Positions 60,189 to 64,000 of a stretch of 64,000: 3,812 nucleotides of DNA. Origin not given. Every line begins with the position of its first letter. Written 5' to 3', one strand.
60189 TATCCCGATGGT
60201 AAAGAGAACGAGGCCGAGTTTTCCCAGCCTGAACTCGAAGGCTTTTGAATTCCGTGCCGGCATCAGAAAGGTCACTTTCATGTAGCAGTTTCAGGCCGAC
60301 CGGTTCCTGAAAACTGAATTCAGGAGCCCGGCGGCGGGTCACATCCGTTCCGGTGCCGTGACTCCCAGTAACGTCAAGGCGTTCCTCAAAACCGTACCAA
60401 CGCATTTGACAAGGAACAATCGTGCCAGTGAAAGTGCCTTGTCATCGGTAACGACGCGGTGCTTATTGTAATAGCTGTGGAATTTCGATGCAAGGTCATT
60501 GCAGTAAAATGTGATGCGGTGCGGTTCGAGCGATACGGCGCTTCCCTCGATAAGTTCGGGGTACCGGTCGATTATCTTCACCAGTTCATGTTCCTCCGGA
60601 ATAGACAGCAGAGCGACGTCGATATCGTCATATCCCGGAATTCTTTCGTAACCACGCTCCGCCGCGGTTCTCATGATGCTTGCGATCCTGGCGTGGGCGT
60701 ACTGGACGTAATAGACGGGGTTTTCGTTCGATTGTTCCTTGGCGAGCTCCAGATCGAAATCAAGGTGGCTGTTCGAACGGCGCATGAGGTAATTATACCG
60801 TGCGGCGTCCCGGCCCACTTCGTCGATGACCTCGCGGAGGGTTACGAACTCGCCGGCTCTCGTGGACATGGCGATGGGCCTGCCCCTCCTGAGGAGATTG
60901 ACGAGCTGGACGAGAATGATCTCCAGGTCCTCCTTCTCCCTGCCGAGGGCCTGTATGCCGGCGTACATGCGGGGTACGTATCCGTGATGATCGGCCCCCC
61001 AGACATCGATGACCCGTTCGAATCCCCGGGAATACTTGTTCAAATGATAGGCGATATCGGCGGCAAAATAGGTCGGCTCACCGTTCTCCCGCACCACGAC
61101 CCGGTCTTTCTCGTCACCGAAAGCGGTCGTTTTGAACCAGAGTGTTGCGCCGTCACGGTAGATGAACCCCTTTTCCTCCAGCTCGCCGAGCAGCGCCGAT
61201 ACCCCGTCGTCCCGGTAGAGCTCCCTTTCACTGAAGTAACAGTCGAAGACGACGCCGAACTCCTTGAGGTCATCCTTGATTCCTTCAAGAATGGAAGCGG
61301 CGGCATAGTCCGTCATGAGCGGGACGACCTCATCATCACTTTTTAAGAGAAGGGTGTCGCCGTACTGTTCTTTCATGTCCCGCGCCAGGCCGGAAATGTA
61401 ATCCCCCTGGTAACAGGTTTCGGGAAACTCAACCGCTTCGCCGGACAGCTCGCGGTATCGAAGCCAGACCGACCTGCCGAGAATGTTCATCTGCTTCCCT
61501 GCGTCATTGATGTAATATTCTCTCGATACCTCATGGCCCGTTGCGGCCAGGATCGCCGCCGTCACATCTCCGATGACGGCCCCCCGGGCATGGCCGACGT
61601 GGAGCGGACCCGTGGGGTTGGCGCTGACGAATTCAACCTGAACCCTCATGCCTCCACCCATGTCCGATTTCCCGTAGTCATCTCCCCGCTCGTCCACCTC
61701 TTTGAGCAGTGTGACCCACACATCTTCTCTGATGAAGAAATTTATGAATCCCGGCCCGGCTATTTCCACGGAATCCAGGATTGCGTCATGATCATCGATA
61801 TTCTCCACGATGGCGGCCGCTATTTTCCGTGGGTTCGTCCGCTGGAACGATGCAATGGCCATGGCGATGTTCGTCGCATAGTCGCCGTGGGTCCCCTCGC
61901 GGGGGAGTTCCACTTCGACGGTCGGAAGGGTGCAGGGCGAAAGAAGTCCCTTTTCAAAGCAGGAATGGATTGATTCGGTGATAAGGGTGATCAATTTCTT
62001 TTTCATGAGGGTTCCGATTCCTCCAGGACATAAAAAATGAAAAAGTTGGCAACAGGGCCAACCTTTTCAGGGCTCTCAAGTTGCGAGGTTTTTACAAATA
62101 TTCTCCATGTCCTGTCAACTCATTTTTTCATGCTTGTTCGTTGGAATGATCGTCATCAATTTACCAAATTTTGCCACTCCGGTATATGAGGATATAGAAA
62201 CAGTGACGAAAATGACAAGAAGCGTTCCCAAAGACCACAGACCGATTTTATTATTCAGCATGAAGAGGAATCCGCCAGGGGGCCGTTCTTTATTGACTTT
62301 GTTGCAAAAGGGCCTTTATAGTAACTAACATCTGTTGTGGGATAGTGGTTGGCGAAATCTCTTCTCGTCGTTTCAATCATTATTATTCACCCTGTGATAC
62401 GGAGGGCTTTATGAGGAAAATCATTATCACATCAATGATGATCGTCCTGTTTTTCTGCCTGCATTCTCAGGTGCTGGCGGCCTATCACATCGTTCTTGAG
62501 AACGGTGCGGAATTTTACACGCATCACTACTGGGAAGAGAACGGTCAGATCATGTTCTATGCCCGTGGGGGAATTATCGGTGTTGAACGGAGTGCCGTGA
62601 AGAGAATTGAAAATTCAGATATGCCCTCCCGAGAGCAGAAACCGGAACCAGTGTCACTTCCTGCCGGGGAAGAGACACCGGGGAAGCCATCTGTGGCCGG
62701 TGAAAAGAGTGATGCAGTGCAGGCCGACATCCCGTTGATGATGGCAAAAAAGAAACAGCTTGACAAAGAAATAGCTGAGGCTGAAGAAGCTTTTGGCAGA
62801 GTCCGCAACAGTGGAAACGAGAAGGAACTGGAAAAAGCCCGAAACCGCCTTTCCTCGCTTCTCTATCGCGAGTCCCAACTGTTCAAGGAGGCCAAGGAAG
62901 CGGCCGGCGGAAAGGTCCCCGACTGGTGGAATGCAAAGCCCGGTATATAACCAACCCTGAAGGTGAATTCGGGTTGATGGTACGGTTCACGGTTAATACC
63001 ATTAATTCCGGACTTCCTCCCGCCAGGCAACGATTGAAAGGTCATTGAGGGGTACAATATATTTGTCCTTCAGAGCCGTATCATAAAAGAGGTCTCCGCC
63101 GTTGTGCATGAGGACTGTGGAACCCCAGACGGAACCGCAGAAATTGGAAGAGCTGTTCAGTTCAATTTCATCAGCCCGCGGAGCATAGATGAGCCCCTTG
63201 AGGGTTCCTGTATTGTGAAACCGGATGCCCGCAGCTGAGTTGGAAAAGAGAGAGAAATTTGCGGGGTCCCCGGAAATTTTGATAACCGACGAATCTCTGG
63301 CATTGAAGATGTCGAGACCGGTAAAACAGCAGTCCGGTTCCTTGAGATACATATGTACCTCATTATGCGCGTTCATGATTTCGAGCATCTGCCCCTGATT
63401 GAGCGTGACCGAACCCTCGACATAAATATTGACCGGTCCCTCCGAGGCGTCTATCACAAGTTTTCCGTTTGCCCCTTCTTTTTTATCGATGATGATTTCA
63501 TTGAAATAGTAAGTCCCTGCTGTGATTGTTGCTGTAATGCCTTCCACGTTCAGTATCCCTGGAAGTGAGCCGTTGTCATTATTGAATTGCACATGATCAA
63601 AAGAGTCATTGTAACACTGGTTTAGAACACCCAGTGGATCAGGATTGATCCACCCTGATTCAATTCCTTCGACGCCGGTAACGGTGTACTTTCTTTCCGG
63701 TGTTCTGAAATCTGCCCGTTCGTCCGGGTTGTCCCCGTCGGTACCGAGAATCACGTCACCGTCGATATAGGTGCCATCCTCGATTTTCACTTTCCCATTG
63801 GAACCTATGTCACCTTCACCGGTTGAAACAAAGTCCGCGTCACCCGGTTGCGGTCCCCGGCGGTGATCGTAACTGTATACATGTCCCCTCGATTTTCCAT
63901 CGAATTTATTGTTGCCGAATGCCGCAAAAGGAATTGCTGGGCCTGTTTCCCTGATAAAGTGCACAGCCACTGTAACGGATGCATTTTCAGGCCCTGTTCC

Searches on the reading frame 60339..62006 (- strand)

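Call 36: search_protein_families(library=pfam, proteins=[window:60339-62006:-], max_evalue=0.00001)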
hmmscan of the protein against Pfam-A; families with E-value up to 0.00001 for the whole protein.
window:60339-62006:- (555 aa): 4 families
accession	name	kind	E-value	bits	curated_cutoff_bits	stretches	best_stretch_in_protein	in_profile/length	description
PF05746.21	DALR_1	-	6.3e-34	117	22.3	1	434-555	1-117/117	DALR anticodon binding domain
PF03485.21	Arg_tRNA_synt_N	-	1.4e-21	77.3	21.5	1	5-92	3-85/85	Arginyl tRNA synthetase N terminal domain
PF00750.26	tRNA-synt_1d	-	6.7e-20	71.8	23.3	1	120-401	20-302/349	tRNA synthetases class I (R), catalytic domain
PF09334.17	tRNA-synt_1g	-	1.2e-07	31.3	20.1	0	236-294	67-125/391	tRNA synthetases class I (M)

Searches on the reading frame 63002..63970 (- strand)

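Call 36: search_protein_families(library=pfam, proteins=[window:63002-63970:-], max_evalue=0.00001)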
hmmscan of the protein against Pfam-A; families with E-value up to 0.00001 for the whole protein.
window:63002-63970:- (322 aa): 1 family
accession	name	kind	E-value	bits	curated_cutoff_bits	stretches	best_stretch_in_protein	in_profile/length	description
PF23981.1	DUF7305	-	5.9e-24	85.4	27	1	125-302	27-184/185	Domain of unknown function (DUF7305)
